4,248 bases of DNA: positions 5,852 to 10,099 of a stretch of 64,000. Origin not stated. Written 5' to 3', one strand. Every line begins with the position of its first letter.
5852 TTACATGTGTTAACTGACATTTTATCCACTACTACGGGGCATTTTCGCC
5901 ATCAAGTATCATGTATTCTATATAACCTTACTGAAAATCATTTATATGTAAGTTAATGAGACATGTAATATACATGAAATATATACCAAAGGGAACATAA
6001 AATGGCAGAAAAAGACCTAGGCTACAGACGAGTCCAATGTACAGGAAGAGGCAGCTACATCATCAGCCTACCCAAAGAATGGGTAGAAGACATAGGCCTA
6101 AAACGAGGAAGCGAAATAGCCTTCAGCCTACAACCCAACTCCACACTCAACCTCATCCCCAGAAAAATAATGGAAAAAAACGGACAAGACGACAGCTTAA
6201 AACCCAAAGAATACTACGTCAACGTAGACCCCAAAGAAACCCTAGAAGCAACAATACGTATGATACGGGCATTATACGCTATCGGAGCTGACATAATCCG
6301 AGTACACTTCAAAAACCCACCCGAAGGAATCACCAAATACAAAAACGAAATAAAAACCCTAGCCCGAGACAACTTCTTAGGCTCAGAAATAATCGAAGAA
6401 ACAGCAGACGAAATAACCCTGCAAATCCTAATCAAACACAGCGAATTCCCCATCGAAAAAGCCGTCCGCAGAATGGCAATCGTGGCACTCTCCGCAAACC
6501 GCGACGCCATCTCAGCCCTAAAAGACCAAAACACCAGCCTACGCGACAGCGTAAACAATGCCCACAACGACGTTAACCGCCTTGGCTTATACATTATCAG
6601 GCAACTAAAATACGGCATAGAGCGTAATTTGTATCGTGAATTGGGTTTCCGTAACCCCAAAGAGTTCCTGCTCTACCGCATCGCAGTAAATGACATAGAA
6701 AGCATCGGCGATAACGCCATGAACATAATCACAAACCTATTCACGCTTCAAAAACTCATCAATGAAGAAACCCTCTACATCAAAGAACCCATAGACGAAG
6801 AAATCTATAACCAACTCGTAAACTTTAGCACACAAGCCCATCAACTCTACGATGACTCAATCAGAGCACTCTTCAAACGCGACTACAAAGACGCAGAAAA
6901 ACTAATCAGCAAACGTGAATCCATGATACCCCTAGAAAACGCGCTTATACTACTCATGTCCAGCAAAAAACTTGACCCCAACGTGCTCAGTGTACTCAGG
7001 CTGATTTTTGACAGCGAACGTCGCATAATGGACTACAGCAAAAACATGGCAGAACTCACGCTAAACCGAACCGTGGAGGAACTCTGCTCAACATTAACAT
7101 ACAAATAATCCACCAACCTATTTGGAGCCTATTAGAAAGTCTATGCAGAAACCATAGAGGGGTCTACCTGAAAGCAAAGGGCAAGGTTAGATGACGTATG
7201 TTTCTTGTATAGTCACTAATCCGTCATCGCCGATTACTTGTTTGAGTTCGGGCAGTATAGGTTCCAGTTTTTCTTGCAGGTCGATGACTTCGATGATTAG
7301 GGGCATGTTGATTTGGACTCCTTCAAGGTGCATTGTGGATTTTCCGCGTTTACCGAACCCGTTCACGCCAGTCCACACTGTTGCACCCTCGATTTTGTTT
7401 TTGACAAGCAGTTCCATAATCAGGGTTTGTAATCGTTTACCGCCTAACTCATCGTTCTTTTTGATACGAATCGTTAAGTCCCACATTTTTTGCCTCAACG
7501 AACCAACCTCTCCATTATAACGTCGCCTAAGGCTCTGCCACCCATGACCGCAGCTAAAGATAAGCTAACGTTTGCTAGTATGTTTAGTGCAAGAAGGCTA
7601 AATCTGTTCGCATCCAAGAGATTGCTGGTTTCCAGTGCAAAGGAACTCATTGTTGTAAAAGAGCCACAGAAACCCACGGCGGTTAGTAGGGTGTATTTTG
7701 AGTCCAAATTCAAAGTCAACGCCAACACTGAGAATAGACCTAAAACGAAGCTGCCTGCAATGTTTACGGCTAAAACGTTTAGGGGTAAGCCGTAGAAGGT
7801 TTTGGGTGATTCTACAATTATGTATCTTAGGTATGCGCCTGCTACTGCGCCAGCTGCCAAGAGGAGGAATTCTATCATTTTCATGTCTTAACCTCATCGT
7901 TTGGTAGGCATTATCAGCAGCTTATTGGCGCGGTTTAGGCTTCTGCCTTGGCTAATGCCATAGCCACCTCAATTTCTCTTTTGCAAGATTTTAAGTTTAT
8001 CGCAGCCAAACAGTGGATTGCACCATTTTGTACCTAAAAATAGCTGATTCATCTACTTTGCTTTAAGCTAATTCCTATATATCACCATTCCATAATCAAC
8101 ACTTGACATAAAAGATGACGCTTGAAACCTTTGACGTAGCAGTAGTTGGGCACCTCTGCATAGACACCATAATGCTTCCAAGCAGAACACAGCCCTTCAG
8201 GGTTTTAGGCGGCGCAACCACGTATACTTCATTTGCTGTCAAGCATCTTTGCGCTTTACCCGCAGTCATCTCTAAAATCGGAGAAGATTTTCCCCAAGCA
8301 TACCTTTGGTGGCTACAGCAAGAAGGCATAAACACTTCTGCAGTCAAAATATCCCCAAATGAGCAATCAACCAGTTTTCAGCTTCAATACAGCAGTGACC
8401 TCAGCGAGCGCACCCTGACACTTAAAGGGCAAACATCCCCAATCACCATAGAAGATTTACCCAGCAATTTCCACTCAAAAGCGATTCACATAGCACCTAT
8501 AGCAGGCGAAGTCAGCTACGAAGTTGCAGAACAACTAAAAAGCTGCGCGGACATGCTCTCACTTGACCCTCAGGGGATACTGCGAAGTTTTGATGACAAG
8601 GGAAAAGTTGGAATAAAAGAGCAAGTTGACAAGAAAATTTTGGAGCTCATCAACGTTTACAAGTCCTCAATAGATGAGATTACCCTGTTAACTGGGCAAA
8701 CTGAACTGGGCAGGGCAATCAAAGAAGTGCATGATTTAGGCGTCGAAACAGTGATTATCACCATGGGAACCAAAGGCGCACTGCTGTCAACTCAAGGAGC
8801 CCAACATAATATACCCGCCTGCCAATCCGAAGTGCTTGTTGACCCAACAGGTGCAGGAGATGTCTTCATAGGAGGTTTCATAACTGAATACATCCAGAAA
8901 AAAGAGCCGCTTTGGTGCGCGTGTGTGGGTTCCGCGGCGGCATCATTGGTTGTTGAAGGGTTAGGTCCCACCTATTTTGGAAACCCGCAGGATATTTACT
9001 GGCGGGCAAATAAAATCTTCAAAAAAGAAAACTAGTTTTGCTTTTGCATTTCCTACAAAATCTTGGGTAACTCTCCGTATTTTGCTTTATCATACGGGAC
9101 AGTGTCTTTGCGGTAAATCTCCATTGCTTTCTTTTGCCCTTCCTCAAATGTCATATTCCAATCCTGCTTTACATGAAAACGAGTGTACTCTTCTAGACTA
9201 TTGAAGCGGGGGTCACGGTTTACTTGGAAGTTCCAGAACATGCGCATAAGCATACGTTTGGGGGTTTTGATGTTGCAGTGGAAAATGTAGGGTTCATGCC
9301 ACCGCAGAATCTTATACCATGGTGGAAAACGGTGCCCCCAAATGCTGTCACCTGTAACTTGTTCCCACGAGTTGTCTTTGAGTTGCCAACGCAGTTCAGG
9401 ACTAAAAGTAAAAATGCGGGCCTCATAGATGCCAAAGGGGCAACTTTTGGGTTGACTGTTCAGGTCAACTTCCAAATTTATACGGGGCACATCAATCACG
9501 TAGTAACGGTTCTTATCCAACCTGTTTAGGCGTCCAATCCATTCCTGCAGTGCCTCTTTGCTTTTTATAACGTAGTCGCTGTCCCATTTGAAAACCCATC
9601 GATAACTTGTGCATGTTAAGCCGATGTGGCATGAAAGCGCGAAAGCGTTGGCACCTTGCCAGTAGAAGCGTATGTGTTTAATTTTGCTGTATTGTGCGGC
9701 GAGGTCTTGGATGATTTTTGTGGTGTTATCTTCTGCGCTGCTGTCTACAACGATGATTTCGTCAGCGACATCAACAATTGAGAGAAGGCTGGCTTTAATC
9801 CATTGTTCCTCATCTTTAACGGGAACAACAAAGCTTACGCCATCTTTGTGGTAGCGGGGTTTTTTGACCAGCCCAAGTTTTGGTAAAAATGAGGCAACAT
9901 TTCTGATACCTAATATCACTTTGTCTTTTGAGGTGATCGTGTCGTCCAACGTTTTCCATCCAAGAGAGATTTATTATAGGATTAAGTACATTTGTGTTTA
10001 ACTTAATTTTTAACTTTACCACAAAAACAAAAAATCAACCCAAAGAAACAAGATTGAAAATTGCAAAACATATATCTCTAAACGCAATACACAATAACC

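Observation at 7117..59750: Interspersed 50-80 nt intergenic repeat family (six copies plus a degenerate fragment), possibly a small structured RNA family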

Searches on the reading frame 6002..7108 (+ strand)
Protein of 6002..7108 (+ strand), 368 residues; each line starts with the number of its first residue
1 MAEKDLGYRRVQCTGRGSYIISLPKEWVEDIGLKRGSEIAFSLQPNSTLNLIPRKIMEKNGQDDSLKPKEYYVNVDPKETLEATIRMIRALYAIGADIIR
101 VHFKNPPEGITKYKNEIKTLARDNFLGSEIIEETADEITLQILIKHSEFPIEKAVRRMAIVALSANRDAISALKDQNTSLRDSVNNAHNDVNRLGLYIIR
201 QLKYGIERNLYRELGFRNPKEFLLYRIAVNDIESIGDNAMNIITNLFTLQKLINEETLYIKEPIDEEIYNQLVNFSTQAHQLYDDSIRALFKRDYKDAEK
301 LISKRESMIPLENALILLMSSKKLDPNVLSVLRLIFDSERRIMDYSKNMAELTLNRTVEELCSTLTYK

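Call 30: search_protein_families(library=pfam, proteins=[window:6002-7108:+])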
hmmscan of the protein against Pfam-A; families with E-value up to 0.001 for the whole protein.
window:6002-7108:+ (368 aa): 2 families
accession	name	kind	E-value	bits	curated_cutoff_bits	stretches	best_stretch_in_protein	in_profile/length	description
PF01895.24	PhoU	-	2.3e-11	44.3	23.5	1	155-243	1-86/89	PhoU domain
PF04014.23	MazE_antitoxin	-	6.1e-07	29.7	24.7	1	14-55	3-44/48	Antidote-toxin recognition MazE, bacterial antitoxin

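Call 67: find_encoding_contigs(protein=window:6002-7108:+, flank=3000, max_places=10)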
Protein window:6002-7108:+ (368 aa): no gene with exactly this product is on record in the collection.

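Call 68: find_homologous_proteins(query=window:6002-7108:+, max_evalue=1e-60)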
Query window:6002-7108:+ (368 aa): 1059 proteins with E <= 1e-60 among 4709 candidates; the best 120 are listed.
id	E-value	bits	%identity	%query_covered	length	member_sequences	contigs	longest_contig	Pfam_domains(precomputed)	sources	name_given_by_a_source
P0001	7.8e-235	796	100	100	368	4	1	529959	PF04014.24,PF01895.25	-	-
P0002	6.9e-208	708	88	100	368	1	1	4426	PF04014.24,PF01895.25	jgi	jgi:phosphate uptake regulator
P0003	3.5e-205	699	87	100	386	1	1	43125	PF04014.24,PF01895.25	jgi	jgi:phosphate uptake regulator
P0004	1.1e-203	694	86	100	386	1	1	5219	PF04014.24,PF01895.25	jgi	jgi:phosphate uptake regulator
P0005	1.2e-197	674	83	100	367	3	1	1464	PF04014.24,PF01895.25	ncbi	-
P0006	9.5e-197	671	83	100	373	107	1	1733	PF04014.24,PF01895.25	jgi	-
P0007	1.2e-196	671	83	100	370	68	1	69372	PF04014.24,PF01895.25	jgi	jgi:phosphate uptake regulator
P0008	1.3e-196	671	83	100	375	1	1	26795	PF04014.24,PF01895.25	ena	-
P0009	3.1e-196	669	83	100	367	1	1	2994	PF04014.24,PF01895.25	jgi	jgi:phosphate uptake regulator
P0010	3.3e-196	669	83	100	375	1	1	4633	PF04014.24,PF01895.25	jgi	jgi:phosphate uptake regulator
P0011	5.7e-196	669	82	100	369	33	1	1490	PF04014.24,PF01895.25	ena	-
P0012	7.3e-196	668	83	100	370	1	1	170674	PF04014.24,PF01895.25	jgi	jgi:phosphate uptake regulator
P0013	7.4e-196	668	83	100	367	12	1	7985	PF04014.24,PF01895.25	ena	-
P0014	8.1e-196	668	83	100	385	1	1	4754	PF04014.24,PF01895.25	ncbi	-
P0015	9.8e-196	668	84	99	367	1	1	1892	PF04014.24,PF01895.25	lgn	-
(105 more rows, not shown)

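Call 69: find_encoding_contigs(protein=P0003, flank=10000, max_places=3)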
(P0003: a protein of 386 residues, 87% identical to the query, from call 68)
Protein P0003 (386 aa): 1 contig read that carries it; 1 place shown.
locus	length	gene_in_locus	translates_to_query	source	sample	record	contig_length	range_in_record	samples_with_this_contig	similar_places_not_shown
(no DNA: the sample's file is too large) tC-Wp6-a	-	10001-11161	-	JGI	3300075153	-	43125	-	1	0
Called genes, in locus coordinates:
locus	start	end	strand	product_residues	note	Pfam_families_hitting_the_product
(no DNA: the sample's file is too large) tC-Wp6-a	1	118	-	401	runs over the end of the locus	PF00070:Pyr_redox (faint), PF01266:DAO (weak), PF01494:FAD_binding_3, PF04820:Trp_halogenase (faint), PF05834:Lycopene_cycl (faint), PF12831:FAD_oxidored (weak), PF13450:NAD_binding_8 (weak), PF01266:DAO (weak)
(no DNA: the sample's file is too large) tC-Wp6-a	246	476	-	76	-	-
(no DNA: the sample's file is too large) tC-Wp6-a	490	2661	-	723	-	PF02359:CDC48_N, PF02933:CDC48_2, PF13191:AAA_16 (weak), PF00004:AAA, PF05496:RuvB_N, PF17862:AAA_lid_3, PF00004:AAA, PF17862:AAA_lid_3, +22 more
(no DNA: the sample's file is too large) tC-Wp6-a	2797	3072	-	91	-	PF00736:EF1_GNE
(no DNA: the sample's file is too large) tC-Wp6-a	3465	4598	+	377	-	-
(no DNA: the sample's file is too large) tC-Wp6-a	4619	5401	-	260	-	PF01493:GXGXG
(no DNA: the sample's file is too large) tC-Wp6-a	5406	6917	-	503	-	PF00037:Fer4 (faint), PF12838:Fer4_7 (weak), PF13484:Fer4_16 (weak), PF01645:Glu_synthase, PF04898:Glu_syn_central, PF00478:IMPDH (weak), PF03060:NMO (weak), PF01070:FMN_dh, +2 more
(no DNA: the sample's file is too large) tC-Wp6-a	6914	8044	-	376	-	PF00310:GATase_2, PF13522:GATase_6 (weak), PF13537:GATase_7 (faint)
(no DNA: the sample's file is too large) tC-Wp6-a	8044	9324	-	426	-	PF01266:DAO (faint), PF07992:Pyr_redox_2, PF13738:Pyr_redox_3 (faint), PF00070:Pyr_redox, PF18267:Rubredoxin_C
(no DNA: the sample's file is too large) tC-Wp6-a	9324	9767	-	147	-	PF12797:Fer4_2 (faint), PF13237:Fer4_10 (faint), PF14697:Fer4_21 (faint), PF13247:Fer4_11, PF12838:Fer4_7 (weak), PF13187:Fer4_9 (weak), PF00037:Fer4, PF12837:Fer4_6 (weak), +1 more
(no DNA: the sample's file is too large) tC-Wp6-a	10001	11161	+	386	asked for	PF04014:MazE_antitoxin, PF01895:PhoU (weak)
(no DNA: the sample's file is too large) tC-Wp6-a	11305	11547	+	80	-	-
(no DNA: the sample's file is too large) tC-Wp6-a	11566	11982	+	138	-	PF08327:AHSA1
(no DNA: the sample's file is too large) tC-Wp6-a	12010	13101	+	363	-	PF08378:NERD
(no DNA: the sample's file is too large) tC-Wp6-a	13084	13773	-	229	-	-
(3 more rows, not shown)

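Call 70: find_encoding_contigs(protein=P0002, flank=10000, max_places=3)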
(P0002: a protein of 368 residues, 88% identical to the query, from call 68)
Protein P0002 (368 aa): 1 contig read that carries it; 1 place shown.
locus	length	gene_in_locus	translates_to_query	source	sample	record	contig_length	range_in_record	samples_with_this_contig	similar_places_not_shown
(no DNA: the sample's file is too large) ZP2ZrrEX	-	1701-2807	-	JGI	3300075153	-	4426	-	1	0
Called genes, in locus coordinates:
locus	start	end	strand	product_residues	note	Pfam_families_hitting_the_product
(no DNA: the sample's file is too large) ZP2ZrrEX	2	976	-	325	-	?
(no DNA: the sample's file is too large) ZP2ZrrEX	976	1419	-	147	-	PF12797:Fer4_2 (faint), PF13247:Fer4_11, PF12838:Fer4_7, PF13187:Fer4_9 (weak), PF25160:LdpA_Fe-S-bd (weak), PF00037:Fer4, PF12837:Fer4_6 (weak), PF12838:Fer4_7 (weak), +2 more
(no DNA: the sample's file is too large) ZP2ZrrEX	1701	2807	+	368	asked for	PF04014:MazE_antitoxin (weak), PF01895:PhoU (weak)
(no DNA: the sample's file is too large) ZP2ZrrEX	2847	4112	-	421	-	PF15892:BNR_4 (faint)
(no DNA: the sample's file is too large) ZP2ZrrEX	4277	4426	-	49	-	?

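Call 71: find_encoding_contigs(protein=P0004, flank=10000, max_places=3)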
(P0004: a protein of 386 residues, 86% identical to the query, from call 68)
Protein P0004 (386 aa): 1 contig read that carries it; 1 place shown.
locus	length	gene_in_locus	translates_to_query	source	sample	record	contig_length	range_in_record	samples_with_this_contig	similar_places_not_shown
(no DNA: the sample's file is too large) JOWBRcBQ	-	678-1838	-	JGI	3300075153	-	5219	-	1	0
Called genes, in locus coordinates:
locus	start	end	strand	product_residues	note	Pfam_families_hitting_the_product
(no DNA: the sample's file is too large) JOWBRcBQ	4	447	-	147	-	PF12797:Fer4_2 (faint), PF13237:Fer4_10 (faint), PF13247:Fer4_11, PF12838:Fer4_7, PF13187:Fer4_9 (weak), PF00037:Fer4, PF12837:Fer4_6 (weak), PF12838:Fer4_7 (weak), +2 more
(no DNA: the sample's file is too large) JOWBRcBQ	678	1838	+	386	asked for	PF04014:MazE_antitoxin, PF01895:PhoU (weak)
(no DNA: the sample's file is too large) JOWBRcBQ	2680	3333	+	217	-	-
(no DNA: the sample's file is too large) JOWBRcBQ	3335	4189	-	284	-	PF01875:Memo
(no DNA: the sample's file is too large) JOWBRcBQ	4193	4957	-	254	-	PF00318:Ribosomal_S2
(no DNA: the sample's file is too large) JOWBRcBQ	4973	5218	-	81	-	?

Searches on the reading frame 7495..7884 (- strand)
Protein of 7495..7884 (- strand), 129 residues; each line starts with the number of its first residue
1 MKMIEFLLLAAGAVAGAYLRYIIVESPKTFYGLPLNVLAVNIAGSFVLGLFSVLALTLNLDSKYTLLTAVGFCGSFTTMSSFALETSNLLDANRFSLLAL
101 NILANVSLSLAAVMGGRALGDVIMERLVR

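Call 30: search_protein_families(library=pfam, proteins=[window:7495-7884:-])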
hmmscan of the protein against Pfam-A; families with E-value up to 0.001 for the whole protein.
window:7495-7884:- (129 aa): 1 family
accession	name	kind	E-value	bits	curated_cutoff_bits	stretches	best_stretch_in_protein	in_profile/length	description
PF02537.21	CRCB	-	1.3e-22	80.5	32.9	1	7-116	1-102/103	CrcB-like protein, Camphor Resistance (CrcB)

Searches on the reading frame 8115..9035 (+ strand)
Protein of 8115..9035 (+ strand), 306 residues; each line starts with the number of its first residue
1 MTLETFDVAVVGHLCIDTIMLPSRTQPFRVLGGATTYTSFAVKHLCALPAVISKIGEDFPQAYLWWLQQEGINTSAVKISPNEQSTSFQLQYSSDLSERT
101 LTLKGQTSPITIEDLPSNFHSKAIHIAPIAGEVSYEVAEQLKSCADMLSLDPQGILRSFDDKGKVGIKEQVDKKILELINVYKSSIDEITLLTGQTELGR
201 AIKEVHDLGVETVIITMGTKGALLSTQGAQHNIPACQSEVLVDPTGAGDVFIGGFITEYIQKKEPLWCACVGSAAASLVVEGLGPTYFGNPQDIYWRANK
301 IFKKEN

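Call 75: search_protein_families(library=pfam, max_evalue=0.00001, proteins=[window:8115-9035:+])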
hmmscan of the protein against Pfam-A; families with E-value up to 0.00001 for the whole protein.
window:8115-9035:+ (306 aa): 1 family
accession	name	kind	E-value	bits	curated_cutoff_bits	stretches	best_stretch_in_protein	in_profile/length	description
PF00294.29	PfkB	-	3.4e-36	125.6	25.8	1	7-287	3-297/302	pfkB family carbohydrate kinase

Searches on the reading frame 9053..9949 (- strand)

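Call 75: search_protein_families(library=pfam, max_evalue=0.00001, proteins=[window:9053-9949:-])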
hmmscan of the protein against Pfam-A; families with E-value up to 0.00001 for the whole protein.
window:9053-9949:- (298 aa): 1 family
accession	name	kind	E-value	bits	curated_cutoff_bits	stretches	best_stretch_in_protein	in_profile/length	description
PF00535.33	Glycos_transf_2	-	3.7e-13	50.2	23.3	1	39-167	1-128/168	Glycosyl transferase family 2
